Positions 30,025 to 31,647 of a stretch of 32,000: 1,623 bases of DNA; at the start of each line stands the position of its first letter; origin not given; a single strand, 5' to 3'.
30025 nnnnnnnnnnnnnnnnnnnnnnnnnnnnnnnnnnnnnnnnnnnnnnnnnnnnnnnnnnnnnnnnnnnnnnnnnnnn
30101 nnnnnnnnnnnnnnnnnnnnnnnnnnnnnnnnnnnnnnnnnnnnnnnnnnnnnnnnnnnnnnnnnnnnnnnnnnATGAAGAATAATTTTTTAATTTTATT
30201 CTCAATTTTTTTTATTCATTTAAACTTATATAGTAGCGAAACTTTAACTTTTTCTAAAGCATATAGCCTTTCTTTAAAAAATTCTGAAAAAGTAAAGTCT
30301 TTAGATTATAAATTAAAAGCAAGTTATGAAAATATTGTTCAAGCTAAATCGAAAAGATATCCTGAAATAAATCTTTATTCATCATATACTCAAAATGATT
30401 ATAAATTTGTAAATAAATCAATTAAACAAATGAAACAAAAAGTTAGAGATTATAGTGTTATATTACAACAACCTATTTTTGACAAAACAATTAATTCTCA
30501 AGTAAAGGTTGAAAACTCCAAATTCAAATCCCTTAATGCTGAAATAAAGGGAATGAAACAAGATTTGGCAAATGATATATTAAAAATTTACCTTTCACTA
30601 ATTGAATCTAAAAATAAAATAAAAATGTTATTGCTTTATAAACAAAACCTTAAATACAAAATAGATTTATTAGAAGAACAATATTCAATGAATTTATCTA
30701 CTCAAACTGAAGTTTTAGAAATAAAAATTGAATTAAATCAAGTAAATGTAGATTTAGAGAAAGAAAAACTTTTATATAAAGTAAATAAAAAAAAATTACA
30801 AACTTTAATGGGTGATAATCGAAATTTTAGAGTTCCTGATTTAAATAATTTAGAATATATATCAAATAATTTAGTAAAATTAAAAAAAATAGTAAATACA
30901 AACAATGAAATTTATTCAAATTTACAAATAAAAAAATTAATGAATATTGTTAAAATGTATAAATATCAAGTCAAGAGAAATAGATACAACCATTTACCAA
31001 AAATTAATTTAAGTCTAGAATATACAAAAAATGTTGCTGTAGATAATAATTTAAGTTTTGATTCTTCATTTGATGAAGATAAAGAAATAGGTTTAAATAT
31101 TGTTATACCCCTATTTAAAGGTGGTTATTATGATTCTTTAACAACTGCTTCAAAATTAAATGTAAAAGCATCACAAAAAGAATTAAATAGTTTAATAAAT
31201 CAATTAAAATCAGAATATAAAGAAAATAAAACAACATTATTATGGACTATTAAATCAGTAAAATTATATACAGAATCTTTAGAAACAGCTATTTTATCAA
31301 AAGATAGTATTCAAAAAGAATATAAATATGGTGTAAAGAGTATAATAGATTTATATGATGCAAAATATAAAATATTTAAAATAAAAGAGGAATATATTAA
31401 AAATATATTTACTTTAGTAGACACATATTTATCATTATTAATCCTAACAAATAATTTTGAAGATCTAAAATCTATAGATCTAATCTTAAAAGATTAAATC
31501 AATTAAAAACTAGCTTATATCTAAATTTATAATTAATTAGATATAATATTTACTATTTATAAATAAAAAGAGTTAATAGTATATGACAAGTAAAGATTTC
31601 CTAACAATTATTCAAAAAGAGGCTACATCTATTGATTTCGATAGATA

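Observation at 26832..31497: Tiny cation-free glycine-zipper-like peptide encoded as a separate, highly expressible unit in front of a complete C39-less type I secretion system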

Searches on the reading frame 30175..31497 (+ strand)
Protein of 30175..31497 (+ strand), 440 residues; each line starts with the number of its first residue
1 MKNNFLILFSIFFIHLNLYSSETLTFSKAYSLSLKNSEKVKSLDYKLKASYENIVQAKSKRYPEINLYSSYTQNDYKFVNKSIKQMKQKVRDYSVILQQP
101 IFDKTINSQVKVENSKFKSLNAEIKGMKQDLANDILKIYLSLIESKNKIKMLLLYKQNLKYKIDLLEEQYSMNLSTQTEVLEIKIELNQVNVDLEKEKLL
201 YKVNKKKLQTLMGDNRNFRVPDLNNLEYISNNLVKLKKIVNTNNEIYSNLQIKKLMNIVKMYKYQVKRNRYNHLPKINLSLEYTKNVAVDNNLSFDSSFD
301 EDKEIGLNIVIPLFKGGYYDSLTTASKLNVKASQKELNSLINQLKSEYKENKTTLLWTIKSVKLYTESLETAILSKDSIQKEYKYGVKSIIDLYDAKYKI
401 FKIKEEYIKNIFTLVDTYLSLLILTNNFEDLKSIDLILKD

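Call 3: search_protein_families(library=pfam, proteins=[window:30175-31497:+], max_evalue=0.1)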
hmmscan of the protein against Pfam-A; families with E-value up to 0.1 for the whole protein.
window:30175-31497:+ (440 aa): 2 families
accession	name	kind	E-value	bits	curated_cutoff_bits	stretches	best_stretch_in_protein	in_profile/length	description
PF02321.23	OEP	-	1.1e-42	146.4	22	2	27-213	2-187/187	Outer membrane efflux protein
PF05608.18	RTE1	-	0.061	13.9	29.4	1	32-93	75-136/149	RTE1-like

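Call 4: search_protein_families(library=ncbifam, proteins=[window:30175-31497:+], max_evalue=0.1)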
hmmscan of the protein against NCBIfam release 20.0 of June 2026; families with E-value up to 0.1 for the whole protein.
window:30175-31497:+ (440 aa): 5 families
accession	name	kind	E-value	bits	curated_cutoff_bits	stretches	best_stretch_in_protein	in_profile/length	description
TIGR01844.1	type_I_sec_TolC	subfamily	1.3e-36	126.5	225.15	1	24-431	3-403/414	TolC family outer membrane protein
NF007002.0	PRK09465.1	equivalog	1.8e-17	63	495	1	28-410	28-408/460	outer membrane channel protein TolC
TIGR01845.1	outer_NodT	subfamily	5.6e-10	38.6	210.05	1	34-410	67-442/460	efflux transporter outer membrane subunit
NF052390.1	efflux_OMP_AbuO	equivalog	4.4e-06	25.7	700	1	20-412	17-417/447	multidrug efflux outer membrane protein AbuO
NF045679.1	DiMtlExpIhpA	equivalog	0.0036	16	650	1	109-401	110-388/424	divalent metal ion exporter subunit IhpA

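Call 83: find_encoding_contigs(protein=window:30175-31497:+, flank=10000, max_places=2)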
Protein window:30175-31497:+ (440 aa): 2 contigs read that carry it; 2 places shown.
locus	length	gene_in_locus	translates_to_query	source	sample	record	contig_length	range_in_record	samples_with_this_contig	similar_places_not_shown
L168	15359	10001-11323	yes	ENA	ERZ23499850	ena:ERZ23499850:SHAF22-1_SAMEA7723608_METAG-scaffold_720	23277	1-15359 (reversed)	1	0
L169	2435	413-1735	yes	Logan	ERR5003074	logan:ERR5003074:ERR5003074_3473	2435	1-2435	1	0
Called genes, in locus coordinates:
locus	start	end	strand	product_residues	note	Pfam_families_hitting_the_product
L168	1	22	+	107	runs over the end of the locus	PF09626:DHC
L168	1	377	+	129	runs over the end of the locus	-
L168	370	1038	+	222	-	PF00072:Response_reg, PF00486:Trans_reg_C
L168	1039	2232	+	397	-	PF00672:HAMP, PF02518:HATPase_c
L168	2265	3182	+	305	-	PF04960:Glutaminase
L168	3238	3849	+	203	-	PF03458:Gly_transporter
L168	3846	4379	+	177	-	-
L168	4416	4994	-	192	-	PF00551:Formyl_trans_N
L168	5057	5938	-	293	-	PF00892:EamA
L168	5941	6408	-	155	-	PF02075:RuvC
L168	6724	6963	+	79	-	-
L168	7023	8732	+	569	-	PF00664:ABC_membrane, PF00005:ABC_tran, PF02463:SMC_N (faint), PF13304:AAA_21 (faint)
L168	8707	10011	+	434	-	PF25917:BSH_RND (weak), PF25994:HH_AprE, PF26002:Beta-barrel_AprE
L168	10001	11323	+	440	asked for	PF02321:OEP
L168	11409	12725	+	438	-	PF11638:DnaA_N (weak), PF00308:Bac_DnaA, PF01695:IstB_IS21, PF01637:ATPase_2 (weak), PF13401:AAA_22 (faint), PF00004:AAA (weak), PF08299:Bac_DnaA_C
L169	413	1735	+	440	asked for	PF02321:OEP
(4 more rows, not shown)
